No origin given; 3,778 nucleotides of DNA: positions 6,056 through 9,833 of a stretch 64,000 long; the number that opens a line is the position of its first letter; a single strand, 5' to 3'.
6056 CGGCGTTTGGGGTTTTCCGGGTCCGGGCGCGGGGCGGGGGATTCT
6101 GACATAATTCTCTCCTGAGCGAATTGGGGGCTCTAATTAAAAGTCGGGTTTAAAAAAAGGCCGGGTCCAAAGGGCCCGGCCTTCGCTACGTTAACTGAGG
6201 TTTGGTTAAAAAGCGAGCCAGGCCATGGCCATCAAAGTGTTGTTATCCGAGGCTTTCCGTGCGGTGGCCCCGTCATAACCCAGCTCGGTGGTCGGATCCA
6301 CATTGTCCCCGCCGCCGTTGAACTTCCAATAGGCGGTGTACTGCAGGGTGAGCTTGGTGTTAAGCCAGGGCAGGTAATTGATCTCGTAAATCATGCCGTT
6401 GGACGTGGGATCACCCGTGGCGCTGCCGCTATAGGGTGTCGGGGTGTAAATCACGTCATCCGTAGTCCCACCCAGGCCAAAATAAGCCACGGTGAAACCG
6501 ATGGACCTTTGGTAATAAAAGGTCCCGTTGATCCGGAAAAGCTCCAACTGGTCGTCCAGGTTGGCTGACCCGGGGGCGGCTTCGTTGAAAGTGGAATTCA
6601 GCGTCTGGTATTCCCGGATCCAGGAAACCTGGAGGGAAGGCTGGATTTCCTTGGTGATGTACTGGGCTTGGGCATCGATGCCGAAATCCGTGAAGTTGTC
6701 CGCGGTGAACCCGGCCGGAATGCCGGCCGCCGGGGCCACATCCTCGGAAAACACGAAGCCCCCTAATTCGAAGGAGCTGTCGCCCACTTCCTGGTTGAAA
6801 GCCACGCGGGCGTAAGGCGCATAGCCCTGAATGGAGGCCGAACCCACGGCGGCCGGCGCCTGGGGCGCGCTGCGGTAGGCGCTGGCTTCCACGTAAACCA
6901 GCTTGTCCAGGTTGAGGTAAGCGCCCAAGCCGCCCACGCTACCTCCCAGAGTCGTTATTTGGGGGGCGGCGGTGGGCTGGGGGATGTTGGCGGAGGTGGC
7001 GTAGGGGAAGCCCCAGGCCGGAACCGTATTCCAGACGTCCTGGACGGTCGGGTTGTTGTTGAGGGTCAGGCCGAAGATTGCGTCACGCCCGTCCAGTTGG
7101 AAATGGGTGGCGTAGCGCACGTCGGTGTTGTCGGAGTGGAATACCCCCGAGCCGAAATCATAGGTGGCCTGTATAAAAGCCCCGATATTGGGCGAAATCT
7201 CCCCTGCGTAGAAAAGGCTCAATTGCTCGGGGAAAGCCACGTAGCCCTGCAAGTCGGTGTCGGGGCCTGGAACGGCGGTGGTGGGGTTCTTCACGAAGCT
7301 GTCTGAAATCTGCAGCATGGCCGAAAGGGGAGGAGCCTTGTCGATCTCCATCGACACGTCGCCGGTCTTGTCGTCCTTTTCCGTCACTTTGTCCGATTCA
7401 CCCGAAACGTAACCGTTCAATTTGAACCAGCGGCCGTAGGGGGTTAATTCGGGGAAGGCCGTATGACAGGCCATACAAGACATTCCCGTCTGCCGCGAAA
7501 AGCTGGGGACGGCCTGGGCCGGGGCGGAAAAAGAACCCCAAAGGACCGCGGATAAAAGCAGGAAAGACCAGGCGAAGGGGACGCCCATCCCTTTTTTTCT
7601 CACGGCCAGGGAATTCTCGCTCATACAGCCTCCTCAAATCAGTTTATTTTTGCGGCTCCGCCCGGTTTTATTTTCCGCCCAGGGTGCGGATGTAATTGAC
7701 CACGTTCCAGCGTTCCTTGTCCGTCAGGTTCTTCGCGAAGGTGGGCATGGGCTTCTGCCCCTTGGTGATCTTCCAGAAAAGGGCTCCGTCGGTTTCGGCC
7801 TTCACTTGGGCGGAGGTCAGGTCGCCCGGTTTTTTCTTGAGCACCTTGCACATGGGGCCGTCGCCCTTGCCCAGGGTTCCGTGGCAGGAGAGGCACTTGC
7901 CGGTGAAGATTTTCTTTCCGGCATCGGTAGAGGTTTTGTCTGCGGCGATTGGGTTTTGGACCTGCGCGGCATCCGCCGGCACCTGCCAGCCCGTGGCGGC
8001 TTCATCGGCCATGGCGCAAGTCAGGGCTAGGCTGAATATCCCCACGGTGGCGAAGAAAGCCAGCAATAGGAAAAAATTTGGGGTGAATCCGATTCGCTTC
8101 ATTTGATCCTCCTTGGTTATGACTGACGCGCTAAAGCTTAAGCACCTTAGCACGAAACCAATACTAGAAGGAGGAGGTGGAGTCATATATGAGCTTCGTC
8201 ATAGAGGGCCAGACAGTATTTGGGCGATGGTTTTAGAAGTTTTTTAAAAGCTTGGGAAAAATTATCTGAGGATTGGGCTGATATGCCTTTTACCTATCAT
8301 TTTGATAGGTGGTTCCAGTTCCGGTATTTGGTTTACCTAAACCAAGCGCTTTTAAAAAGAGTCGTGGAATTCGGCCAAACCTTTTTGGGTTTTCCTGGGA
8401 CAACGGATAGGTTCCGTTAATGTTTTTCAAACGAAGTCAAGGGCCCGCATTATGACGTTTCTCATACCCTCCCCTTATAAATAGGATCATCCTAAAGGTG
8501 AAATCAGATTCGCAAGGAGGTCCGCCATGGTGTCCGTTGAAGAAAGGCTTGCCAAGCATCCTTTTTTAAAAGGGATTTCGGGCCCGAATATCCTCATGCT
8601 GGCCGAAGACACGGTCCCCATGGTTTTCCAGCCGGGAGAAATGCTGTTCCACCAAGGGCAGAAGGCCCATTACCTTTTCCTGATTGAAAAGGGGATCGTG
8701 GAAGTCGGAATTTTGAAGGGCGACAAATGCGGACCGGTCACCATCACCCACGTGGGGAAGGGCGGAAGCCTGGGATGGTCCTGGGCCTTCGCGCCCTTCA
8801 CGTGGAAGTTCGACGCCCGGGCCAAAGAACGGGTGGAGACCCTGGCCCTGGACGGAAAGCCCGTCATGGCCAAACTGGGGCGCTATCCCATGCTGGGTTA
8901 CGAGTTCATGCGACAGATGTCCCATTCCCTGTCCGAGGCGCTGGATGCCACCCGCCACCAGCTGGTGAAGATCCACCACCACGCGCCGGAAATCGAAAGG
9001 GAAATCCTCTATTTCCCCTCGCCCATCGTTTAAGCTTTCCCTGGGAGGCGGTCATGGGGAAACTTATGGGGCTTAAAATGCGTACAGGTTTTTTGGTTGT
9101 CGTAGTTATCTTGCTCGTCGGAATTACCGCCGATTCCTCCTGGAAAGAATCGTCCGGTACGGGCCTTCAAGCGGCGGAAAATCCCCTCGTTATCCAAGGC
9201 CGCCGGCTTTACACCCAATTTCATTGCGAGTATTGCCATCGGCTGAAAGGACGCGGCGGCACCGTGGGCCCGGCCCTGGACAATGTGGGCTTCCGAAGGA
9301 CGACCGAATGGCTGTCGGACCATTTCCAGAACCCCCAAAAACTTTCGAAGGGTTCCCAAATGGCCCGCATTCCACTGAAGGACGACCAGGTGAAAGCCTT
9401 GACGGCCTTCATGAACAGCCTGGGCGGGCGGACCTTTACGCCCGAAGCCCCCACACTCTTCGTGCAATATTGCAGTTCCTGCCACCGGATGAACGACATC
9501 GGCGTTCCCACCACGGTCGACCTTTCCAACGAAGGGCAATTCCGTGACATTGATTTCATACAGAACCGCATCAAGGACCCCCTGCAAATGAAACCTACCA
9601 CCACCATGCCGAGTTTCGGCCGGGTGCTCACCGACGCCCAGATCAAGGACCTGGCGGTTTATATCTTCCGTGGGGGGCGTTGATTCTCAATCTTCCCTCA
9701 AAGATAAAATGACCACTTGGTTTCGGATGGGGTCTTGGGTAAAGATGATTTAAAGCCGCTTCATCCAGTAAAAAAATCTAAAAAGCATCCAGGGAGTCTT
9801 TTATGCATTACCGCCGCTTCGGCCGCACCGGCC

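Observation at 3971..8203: Cyc2 cytochrome-porin physically linked to a periplasmic cytochrome c and a Rieske/cytochrome b-cc complex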

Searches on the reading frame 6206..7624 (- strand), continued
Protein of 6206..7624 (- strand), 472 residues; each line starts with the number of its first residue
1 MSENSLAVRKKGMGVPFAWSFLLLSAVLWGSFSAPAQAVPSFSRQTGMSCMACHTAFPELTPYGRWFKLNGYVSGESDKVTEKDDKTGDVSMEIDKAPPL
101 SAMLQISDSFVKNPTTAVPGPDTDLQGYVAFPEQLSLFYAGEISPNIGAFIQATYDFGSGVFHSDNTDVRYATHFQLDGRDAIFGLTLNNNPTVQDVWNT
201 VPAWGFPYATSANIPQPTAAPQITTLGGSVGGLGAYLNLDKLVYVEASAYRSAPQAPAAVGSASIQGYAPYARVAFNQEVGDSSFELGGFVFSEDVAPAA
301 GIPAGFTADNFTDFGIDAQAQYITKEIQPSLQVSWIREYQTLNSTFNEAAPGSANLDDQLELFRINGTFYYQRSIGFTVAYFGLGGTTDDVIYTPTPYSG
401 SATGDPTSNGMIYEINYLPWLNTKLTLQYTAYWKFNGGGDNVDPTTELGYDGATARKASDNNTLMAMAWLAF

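Call 49: find_encoding_contigs(protein=P0032, flank=10000, max_places=1)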
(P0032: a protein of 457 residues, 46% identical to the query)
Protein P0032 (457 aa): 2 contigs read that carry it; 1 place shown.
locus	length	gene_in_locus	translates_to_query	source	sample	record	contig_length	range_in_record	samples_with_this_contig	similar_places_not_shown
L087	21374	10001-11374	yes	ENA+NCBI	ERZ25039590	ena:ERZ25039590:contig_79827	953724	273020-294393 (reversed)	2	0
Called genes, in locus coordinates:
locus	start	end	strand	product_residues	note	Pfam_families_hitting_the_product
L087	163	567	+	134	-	PF13442:Cytochrome_CBB3, PF00034:Cytochrom_C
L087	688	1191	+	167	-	PF00355:Rieske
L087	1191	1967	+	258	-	PF00033:Cytochrome_B, PF13631:Cytochrom_B_N_2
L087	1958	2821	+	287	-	PF00032:Cytochrom_B_C, PF00034:Cytochrom_C, PF13442:Cytochrome_CBB3, PF02433:FixO (weak), PF00034:Cytochrom_C, PF13442:Cytochrome_CBB3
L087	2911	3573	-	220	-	PF03006:HlyIII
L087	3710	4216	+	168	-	PF00196:GerE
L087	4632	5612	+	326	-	PF13936:HTH_38, PF00665:rve (weak)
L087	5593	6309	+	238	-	-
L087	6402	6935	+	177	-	PF13473:Cupredoxin_1 (faint)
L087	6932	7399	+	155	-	PF13668:Ferritin_2 (weak), PF02915:Rubrerythrin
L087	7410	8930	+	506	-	-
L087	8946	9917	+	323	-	PF13473:Cupredoxin_1 (weak), PF00116:COX2, PF00034:Cytochrom_C (faint), PF13442:Cytochrome_CBB3 (faint)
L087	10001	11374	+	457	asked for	-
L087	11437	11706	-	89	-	PF19891:DUF6364 (weak)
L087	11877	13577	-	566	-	PF02195:ParB_N (weak)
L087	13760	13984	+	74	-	PF19891:DUF6364 (weak), PF22180:RH3_dom (weak)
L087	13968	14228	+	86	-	PF05016:ParE_toxin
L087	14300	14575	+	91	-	PF12441:CopG_antitoxin (weak)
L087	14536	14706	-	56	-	-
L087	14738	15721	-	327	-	-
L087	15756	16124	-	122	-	-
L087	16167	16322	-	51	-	-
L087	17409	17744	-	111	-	-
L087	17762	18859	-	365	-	PF03060:NMO (weak)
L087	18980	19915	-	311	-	PF01545:Cation_efflux, PF16916:ZT_dimer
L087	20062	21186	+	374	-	PF04055:Radical_SAM, PF13186:SPASM (weak)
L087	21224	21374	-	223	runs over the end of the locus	PF00156:Pribosyltran, PF14681:UPRTase (weak)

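Call 63: search_protein_representatives(alignment_id=A1)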
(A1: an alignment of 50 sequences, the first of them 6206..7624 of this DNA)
Query: 50 sequences, 457 profile positions. Proteins with E-value up to 0.001 (for the whole library): 5321; up to 1e-10: 2575; up to 1e-30: 757. The best 150 are listed.
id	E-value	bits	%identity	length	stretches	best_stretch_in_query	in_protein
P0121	6.5e-191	651.4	-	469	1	14-457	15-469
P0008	3.9e-188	642.3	-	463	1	10-457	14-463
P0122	7.5e-165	565.5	-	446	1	12-457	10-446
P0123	9.1e-163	558.7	-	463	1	7-457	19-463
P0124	9.2e-162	555.3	-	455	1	11-457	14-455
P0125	5.3e-161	552.9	-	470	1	11-457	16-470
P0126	8.1e-160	548.9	-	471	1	11-457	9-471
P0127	4.0e-159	546.7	-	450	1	15-456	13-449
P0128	5.0e-159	546.3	-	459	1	14-457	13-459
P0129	2.1e-157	541.0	-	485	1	13-457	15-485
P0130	9.3e-157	538.9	-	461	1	14-457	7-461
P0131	3.3e-156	537.1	-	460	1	9-457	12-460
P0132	1.1e-153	528.7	-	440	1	12-457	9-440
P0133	5.2e-153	526.5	-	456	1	16-457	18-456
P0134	1.7e-152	524.8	-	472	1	17-457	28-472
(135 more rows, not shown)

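Call 65: get_annotated_region(hit=H12, flank=4000)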
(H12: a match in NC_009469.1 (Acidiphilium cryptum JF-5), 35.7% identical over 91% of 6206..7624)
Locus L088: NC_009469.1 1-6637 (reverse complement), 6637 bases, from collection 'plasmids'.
description: Acidiphilium cryptum JF-5 plasmid pACRY03, complete sequence
organism: Acidiphilium cryptum JF-5 (NCBI taxid 349163)
taxonomy: Bacteria; Pseudomonadota; Alphaproteobacteria; Rhodospirillales; Acetobacteraceae; Acidiphilium; Acidiphilium cryptum; Acidiphilium cryptum JF-5
host: -; source: -; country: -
typing (MOB-suite, as given by PLSDB): conjugative; replicon rep_cluster_296; relaxase MOBF; mating-pair formation MPF_T
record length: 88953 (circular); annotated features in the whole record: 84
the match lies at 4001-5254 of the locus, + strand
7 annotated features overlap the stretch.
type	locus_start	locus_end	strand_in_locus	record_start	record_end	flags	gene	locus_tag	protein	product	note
CDS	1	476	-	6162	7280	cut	-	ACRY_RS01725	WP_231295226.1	Rid family hydrolase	-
CDS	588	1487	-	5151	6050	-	-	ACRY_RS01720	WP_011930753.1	U32 family peptidase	GO:0006744 - ubiquinone biosynthetic process [Evidence IEA]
CDS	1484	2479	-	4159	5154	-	-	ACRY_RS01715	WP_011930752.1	peptidase U32 family protein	-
CDS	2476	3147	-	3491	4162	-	-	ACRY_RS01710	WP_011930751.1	SCP2 sterol-binding domain-containing protein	-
CDS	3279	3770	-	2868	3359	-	-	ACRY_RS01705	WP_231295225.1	transposase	GO:0006313 - DNA transposition [Evidence IEA]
CDS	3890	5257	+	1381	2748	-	-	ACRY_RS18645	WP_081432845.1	hypothetical protein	-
CDS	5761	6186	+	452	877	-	-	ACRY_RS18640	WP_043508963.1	c-type cytochrome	-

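Call 66: get_annotated_region(hit=H3, flank=4000)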
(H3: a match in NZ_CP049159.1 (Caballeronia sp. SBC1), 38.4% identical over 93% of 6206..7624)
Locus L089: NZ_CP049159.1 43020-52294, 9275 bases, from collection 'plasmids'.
description: Caballeronia sp. SBC1 plasmid pSBC1_3, complete sequence
organism: Caballeronia sp. SBC1 (NCBI taxid 2705548)
taxonomy: Bacteria; Pseudomonadota; Betaproteobacteria; Burkholderiales; Burkholderiaceae; Caballeronia; Caballeronia sp. SBC1
host: -; source: whole organism,soil; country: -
typing (MOB-suite, as given by PLSDB): non-mobilizable
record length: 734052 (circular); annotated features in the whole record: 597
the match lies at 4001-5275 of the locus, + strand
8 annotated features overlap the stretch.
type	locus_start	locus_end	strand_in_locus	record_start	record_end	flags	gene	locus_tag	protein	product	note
CDS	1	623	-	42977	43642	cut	-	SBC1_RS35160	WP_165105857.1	hypothetical protein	-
CDS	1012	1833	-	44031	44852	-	-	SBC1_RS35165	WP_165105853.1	DNA-binding protein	-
CDS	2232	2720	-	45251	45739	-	-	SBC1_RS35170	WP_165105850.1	pyridoxamine 5'-phosphate oxidase family protein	-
CDS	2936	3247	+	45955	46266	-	-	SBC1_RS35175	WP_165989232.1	high-potential iron-sulfur protein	-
CDS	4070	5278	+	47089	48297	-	-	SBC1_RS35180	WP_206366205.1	cytochrome C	-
CDS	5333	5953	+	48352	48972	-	-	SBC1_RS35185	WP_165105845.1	c-type cytochrome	-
CDS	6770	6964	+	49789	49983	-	-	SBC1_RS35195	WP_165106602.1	hypothetical protein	-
CDS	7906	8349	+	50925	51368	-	-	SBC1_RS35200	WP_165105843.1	ester cyclase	GO:0030638 - polyketide metabolic process [Evidence IEA]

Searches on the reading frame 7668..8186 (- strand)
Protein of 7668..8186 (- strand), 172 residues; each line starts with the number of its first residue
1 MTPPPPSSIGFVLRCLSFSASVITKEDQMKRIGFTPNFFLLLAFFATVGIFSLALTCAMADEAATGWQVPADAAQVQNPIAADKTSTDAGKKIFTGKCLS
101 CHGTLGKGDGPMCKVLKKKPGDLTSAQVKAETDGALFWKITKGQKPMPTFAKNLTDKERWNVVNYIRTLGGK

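Call 3: search_protein_families(library=pfam, proteins=[window:7668-8186:-], max_evalue=0.01)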
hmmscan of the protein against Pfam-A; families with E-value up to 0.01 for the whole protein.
window:7668-8186:- (172 aa): 2 families
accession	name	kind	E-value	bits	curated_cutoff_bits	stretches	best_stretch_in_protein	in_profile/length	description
PF13442.11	Cytochrome_CBB3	-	1.5e-13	51.3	27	1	87-166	3-68/68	Cytochrome C oxidase, cbb3-type, subunit III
PF00034.26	Cytochrom_C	-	1.6e-13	52.2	21.3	1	88-169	2-89/90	Cytochrome c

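Call 4: search_protein_families(library=ncbifam, proteins=[window:7668-8186:-], max_evalue=0.01)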
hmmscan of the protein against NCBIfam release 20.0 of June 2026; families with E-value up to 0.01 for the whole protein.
window:7668-8186:- (172 aa): 10 families
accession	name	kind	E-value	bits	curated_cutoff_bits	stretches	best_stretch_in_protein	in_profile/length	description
NF033864.1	cytochrome579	equivalog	8e-12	45.3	280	1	68-170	26-140/179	cytochrome 579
NF011054.0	PRK14486.1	equivalog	1.3e-10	41.3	447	1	74-168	202-289/294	putative bifunctional cbb3-type cytochrome c oxidase subunit II/cytochrome c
NF045930.1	Cytc6PetJCyano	equivalog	3.5e-10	39.8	135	1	81-166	22-102/110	cytochrome c6 PetJ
TIGR00782.1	ccoP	equivalog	1.6e-07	30.9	179.95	1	81-172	197-284/285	cytochrome-c oxidase, cbb3-type subunit III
NF050122.1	bc1_QcrC_actin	exception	1e-06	28.3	200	1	71-108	26-62/253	cytochrome bc1 complex diheme cytochrome c subunit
TIGR04494.1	c550_PedF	equivalog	5.2e-05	23.2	122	1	73-168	36-129/133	cytochrome c-550 PedF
TIGR03872.1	cytochrome_MoxG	equivalog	0.00049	20.2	147.8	1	76-169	33-121/133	cytochrome c(L), periplasmic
NF040606.1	CytoC_perox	subfamily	0.00057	19.2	150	0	81-111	292-322/524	di-heme-cytochrome C peroxidase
NF045773.1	cytochro_C550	exception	0.00082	19.3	125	1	45-118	9-81/118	cytochrome c550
NF045774.1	cytochro_C551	exception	0.00089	19.2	118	1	75-111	31-64/110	cytochrome c551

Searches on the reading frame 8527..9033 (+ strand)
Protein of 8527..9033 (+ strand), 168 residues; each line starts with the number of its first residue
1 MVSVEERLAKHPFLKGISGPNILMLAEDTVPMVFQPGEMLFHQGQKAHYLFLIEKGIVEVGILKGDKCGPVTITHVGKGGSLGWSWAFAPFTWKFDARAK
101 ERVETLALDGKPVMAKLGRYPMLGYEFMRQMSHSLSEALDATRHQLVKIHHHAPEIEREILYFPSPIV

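Call 3: search_protein_families(library=pfam, proteins=[window:8527-9033:+], max_evalue=0.01)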
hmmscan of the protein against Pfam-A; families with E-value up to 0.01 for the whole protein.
window:8527-9033:+ (168 aa): 1 family
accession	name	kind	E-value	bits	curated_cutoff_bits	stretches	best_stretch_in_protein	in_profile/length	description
PF00027.35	cNMP_binding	-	7e-12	45.6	27.5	1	33-115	3-84/89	Cyclic nucleotide-binding domain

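Call 4: search_protein_families(library=ncbifam, proteins=[window:8527-9033:+], max_evalue=0.01)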
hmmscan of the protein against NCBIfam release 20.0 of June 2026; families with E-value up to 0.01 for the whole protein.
window:8527-9033:+ (168 aa): 2 families
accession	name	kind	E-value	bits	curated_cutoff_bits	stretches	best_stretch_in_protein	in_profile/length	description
NF041163.2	encap_f2b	equivalog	4.1e-06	26.2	400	1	5-141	70-206/450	family 2B encapsulin nanocompartment shell protein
NF058543.1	ActPatMycb56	equivalog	3.2e-05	22.9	460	1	14-79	4-67/317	acetyltransferase Pat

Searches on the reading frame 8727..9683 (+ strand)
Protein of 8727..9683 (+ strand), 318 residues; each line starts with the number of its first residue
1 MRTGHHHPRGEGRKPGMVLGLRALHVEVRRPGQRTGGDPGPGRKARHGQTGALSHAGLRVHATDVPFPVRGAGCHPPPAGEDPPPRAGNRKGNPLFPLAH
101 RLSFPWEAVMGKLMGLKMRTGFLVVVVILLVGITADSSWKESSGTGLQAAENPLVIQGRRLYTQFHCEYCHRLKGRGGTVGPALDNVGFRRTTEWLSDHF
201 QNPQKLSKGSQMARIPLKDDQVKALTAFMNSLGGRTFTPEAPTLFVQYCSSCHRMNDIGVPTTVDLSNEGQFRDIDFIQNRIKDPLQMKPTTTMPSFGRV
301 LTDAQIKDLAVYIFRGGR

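Call 3: search_protein_families(library=pfam, proteins=[window:8727-9683:+], max_evalue=0.01)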
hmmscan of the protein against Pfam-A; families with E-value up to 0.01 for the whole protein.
window:8727-9683:+ (318 aa): 3 families
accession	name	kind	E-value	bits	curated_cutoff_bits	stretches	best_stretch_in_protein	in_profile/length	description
PF00034.26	Cytochrom_C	-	2.3e-18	67.7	21.3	2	157-232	3-89/90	Cytochrome c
PF13442.11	Cytochrome_CBB3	-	4.9e-15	56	27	2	243-313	8-68/68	Cytochrome C oxidase, cbb3-type, subunit III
PF02433.20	FixO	-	1.7e-09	38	29.6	1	180-215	102-137/219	Cytochrome C oxidase, mono-heme subunit/FixO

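Call 4: search_protein_families(library=ncbifam, proteins=[window:8727-9683:+], max_evalue=0.01)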
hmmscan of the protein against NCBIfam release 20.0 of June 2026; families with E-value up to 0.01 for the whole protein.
window:8727-9683:+ (318 aa): 17 families
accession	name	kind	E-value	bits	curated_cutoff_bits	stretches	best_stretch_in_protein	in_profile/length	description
TIGR04485.1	thiosulf_SoxX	equivalog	1.2e-13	51.6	61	2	167-231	5-77/78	sulfur oxidation c-type cytochrome SoxX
TIGR02603.1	CxxCH_TIGR02603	domain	2.1e-13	50.5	68.15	1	157-222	5-70/134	putative heme-binding domain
NF050122.1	bc1_QcrC_actin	exception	3.2e-10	39.8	200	1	123-239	10-124/253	cytochrome bc1 complex diheme cytochrome c subunit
NF011055.0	PRK14487.1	subfamily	7.6e-09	35.4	218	1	180-216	108-144/212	cbb3-type cytochrome c oxidase subunit II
TIGR00782.1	ccoP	equivalog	6.1e-08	32.3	179.95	1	243-314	112-190/285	cytochrome-c oxidase, cbb3-type subunit III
NF045773.1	cytochro_C550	exception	9.9e-08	31.9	125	1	120-229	15-116/118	cytochrome c550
TIGR00781.1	ccoO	equivalog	1e-07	31.9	200.65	1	180-216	102-138/232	cytochrome-c oxidase, cbb3-type subunit II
NF011054.0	PRK14486.1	equivalog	1.2e-07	31.5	447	0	180-219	103-142/294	putative bifunctional cbb3-type cytochrome c oxidase subunit II/cytochrome c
NF040971.1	cytc_ExtS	equivalog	1.4e-07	31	100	1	150-206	73-129/262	selenite/tellurite reduction operon c-type cytochrome lipoprotein ExtS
NF052248.1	SorU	equivalog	2.6e-06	27.6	100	0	160-187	3-35/72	SorU family sulfite dehydrogenase c-type cytochrome subunit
NF045774.1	cytochro_C551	exception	1.2e-05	25.2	118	1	127-229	13-106/110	cytochrome c551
NF011053.0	PRK14485.1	subfamily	5.2e-05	21.6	1080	0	180-216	591-627/716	putative bifunctional cbb3-type cytochrome c oxidase subunit I/II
NF045930.1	Cytc6PetJCyano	equivalog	0.00046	20.1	135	1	242-314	32-103/110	cytochrome c6 PetJ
TIGR04494.1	c550_PedF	equivalog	0.0015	18.4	122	0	157-204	53-100/133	cytochrome c-550 PedF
TIGR03628.1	arch_S11P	equivalog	0.0043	17.5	182.35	1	20-65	63-105/117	30S ribosomal protein S11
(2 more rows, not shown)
